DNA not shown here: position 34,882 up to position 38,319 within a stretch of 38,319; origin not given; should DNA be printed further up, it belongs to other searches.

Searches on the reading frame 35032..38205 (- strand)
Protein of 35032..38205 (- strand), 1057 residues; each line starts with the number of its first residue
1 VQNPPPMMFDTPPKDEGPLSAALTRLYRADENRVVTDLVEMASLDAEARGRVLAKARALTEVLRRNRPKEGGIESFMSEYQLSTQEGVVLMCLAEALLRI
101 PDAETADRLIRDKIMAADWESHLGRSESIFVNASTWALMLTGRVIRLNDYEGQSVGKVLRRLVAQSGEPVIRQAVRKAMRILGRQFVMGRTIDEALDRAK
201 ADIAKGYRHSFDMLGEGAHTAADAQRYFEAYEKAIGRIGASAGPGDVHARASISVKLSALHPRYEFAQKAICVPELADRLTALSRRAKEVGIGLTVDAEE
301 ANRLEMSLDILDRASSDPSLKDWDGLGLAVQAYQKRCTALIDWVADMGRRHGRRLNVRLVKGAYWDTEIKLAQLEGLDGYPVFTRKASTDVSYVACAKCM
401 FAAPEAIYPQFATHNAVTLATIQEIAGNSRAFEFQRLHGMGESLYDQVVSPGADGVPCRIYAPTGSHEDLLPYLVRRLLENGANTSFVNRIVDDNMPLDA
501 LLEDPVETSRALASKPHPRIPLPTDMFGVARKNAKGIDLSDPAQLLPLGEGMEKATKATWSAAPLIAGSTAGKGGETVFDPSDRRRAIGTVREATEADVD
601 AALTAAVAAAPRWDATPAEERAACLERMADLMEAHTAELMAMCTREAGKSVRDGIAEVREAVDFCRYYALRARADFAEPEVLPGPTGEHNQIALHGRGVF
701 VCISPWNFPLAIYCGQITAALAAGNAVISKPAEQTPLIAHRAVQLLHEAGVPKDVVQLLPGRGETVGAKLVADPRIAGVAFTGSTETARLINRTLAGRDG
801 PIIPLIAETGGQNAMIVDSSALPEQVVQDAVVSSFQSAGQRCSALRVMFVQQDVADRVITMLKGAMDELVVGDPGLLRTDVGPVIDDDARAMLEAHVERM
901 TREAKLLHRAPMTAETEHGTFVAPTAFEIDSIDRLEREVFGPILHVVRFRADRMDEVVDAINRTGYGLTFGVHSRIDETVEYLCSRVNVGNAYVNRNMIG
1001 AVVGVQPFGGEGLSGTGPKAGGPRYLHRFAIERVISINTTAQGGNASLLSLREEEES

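Call 17: search_protein_families(library=pfam, proteins=[window:35032-38205:-])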
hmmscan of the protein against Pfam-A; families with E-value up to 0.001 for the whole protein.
window:35032-38205:- (1057 aa): 4 families
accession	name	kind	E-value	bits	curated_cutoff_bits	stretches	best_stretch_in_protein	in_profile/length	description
PF00171.27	Aldedh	-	8.4e-119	397.6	23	1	577-1030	10-456/461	Aldehyde dehydrogenase family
PF01619.24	Pro_dh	-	1.5e-98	330.2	27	1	196-490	2-278/278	Proline dehydrogenase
PF14850.11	Pro_dh-DNA_bdg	-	5.7e-47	159.3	27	1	73-186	2-112/112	DNA-binding domain of Proline dehydrogenase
PF18327.6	PRODH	-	1.1e-06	29.3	26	1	18-64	2-48/48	Proline utilization A proline dehydrogenase N-terminal domain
